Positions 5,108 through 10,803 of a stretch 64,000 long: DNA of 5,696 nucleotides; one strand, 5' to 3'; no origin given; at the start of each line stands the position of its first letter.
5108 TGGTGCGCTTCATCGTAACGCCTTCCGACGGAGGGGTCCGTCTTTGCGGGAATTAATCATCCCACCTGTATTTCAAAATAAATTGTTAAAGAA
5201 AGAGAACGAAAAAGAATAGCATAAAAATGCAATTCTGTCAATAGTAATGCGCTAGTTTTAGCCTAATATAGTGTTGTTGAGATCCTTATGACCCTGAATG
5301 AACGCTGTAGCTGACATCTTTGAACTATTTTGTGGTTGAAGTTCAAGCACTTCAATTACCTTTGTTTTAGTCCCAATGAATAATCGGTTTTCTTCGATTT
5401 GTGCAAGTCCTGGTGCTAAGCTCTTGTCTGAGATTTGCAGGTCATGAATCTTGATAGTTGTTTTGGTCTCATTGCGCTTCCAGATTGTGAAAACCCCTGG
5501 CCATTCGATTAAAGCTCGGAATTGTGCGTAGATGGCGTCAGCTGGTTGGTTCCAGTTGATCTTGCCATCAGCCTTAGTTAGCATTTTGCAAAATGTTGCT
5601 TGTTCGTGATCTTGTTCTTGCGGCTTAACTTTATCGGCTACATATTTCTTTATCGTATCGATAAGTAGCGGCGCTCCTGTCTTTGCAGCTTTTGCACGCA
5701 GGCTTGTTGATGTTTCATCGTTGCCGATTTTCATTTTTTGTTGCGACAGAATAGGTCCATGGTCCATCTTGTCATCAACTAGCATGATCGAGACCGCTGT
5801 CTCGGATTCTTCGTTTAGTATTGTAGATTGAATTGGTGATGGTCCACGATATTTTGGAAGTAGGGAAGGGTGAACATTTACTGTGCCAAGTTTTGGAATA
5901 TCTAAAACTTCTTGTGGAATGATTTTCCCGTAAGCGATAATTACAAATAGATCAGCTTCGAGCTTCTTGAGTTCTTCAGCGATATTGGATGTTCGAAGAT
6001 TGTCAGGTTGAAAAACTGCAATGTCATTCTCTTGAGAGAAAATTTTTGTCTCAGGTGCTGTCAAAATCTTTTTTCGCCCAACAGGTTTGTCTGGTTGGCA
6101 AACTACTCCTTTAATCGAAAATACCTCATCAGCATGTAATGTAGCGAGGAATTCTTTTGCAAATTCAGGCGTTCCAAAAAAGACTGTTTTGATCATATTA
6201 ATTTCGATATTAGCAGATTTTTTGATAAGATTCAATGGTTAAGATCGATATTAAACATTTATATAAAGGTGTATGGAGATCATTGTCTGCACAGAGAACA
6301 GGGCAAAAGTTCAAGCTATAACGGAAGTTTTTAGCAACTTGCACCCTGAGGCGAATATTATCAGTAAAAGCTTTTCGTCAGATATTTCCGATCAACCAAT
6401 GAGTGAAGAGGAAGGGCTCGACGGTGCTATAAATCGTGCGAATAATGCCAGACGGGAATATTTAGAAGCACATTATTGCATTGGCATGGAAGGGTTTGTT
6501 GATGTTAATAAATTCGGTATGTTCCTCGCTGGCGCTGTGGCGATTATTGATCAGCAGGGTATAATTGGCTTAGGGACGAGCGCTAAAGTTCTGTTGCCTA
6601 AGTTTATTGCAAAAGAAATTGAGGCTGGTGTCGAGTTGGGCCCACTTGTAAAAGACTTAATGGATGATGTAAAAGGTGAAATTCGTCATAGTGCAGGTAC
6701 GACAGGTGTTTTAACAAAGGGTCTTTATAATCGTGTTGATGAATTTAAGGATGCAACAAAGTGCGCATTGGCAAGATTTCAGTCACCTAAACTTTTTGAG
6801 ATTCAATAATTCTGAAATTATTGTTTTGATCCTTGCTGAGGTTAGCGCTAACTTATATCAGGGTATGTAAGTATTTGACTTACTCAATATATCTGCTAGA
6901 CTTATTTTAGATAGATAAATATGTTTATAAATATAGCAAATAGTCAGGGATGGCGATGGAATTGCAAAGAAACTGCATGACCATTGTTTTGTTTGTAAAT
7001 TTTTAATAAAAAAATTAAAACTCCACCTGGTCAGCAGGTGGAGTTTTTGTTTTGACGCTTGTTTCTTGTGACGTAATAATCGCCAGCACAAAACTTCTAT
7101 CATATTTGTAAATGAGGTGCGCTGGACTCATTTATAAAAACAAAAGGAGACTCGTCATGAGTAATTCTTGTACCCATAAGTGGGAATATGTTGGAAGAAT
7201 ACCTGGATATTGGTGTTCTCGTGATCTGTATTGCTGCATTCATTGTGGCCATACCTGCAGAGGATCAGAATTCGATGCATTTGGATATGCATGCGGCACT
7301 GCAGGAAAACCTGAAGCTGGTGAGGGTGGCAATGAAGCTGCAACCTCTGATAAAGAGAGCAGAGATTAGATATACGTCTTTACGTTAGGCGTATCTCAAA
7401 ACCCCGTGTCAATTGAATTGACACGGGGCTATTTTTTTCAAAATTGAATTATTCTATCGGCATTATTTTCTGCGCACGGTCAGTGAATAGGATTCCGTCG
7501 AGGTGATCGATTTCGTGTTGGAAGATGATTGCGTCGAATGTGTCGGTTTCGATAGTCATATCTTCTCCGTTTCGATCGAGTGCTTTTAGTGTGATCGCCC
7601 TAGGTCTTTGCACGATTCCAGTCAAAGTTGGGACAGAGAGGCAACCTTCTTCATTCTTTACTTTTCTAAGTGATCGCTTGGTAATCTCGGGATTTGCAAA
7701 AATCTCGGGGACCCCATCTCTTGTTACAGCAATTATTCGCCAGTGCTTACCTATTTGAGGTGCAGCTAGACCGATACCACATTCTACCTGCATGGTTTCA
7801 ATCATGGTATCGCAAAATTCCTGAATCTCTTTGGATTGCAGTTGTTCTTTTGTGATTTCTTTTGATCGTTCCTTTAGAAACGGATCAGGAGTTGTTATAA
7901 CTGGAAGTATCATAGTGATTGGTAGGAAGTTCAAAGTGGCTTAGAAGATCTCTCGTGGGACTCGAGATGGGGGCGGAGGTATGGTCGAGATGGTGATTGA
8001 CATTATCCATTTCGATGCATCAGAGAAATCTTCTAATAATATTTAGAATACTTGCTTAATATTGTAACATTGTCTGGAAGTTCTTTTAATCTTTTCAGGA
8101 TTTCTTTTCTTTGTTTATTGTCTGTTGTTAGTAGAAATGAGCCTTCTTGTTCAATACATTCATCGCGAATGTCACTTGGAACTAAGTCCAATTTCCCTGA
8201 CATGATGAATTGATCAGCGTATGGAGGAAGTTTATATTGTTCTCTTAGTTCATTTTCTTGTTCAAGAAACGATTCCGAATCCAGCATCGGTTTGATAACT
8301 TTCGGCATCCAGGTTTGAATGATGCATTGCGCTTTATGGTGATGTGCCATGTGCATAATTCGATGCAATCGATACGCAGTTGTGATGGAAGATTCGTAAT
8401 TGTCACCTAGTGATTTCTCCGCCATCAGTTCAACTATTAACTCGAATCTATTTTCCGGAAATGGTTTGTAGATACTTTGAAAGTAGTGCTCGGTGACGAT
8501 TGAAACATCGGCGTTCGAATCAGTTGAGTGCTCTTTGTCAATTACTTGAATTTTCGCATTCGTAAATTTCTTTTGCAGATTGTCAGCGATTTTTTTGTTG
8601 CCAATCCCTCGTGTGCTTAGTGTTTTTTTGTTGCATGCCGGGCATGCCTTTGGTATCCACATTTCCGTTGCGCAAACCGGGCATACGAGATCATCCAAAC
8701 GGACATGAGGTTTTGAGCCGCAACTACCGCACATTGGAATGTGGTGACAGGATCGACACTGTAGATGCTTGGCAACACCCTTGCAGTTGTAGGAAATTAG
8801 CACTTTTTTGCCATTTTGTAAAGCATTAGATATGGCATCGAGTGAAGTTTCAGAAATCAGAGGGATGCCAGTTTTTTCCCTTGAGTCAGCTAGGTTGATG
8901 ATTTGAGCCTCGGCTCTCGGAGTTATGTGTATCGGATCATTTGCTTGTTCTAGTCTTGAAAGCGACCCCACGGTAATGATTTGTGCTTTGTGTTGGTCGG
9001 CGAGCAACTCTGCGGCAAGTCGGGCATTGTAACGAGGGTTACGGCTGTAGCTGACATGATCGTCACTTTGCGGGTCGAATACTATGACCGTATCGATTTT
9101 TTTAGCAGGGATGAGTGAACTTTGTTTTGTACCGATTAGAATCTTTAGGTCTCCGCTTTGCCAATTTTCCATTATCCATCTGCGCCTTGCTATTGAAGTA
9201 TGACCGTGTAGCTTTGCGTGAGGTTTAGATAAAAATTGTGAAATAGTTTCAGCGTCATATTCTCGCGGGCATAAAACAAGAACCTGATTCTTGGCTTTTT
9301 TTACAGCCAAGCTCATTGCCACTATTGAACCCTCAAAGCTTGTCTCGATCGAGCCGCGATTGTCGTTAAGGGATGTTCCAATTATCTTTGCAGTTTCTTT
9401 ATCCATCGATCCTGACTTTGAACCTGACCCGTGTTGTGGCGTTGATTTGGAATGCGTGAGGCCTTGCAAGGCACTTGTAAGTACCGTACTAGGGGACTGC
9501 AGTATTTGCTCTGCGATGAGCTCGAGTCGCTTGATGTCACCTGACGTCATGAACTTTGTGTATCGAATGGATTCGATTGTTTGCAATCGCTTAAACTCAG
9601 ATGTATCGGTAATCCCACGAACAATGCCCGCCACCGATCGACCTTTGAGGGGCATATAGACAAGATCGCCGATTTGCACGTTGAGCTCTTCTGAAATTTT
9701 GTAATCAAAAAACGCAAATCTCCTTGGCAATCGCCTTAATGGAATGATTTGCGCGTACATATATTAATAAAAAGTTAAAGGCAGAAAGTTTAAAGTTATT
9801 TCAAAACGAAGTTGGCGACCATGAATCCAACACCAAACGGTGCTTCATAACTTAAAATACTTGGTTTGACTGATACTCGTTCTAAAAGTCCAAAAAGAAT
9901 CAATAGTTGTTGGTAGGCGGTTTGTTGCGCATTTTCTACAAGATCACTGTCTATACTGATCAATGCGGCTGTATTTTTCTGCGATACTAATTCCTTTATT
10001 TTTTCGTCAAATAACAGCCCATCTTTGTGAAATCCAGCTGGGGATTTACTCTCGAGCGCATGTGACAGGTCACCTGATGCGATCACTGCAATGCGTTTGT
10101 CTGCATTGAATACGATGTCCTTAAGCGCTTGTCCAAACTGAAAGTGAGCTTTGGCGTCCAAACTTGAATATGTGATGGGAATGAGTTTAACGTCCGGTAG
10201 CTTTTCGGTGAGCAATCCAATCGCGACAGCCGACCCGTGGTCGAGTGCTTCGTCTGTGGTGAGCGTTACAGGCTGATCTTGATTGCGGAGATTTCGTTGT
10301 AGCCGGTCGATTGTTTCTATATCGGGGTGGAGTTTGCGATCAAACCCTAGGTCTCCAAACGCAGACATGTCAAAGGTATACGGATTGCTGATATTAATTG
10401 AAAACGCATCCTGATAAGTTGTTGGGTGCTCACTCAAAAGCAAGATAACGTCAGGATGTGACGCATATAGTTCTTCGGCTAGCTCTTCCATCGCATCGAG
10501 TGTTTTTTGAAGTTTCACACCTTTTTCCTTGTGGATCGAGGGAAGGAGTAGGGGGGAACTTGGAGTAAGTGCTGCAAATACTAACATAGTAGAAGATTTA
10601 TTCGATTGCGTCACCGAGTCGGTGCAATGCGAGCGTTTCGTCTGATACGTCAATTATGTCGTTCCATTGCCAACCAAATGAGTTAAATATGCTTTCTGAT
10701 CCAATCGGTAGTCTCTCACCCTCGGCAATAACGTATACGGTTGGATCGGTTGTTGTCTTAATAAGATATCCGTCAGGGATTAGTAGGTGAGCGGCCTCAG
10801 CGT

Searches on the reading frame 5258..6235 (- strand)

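Call 40: search_protein_families(library=pfam, max_evalue=0.00001, proteins=[window:5258-6235:-])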
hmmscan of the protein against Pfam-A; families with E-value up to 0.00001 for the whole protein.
window:5258-6235:- (325 aa): 2 families
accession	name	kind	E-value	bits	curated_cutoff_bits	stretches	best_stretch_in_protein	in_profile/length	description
PF00551.24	Formyl_trans_N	-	2.6e-39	135.3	26.1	1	16-194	2-180/181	Formyl transferase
PF02911.23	Formyl_trans_C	-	2.3e-20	73.1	21.1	1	219-316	2-99/100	Formyl transferase, C-terminal domain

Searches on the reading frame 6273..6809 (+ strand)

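Call 40: search_protein_families(library=pfam, max_evalue=0.00001, proteins=[window:6273-6809:+])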
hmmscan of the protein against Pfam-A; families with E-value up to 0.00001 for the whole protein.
window:6273-6809:+ (178 aa): 1 family
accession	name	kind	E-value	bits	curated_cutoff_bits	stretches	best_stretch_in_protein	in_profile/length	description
PF01931.24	NTPase_I-T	-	6.6e-40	137.1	25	1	6-169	1-161/162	Protein of unknown function DUF84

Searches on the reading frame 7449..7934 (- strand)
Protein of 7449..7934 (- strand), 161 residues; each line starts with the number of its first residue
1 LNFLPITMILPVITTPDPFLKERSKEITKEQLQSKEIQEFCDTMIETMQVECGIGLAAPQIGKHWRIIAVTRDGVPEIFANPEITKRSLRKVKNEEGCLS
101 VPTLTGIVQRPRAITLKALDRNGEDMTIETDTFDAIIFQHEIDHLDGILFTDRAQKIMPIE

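Call 40: search_protein_families(library=pfam, max_evalue=0.00001, proteins=[window:7449-7934:-])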
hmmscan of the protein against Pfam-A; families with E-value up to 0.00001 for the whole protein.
window:7449-7934:- (161 aa): 1 family
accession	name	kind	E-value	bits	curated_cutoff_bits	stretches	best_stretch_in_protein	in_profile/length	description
PF01327.26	Pep_deformylase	-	3.8e-46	157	22.8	1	10-156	2-152/156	Polypeptide deformylase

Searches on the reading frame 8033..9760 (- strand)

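Call 11: search_protein_families(library=pfam, proteins=[window:8033-9760:-])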
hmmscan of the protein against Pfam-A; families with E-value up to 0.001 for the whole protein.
window:8033-9760:- (575 aa): 2 families
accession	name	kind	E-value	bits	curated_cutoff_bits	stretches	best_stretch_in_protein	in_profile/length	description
PF17764.6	PriA_3primeBD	-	1.8e-10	41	22.7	1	17-98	11-95/96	3'DNA-binding domain (3'BD)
PF00271.37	Helicase_C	-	8.1e-07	29.7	23.5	1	153-233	11-95/110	Helicase conserved C-terminal domain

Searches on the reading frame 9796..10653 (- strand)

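Call 11: search_protein_families(library=pfam, proteins=[window:9796-10653:-])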
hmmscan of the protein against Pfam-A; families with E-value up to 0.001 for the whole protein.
window:9796-10653:- (285 aa): 2 families
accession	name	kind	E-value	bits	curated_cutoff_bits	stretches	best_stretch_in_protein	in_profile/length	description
PF02900.23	LigB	-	1.6e-28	100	26.3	1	28-279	3-268/269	Catalytic LigB subunit of aromatic ring-opening dioxygenase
PF01875.22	Memo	-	2.5e-06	27.3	27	1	108-224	94-187/269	Memo-like protein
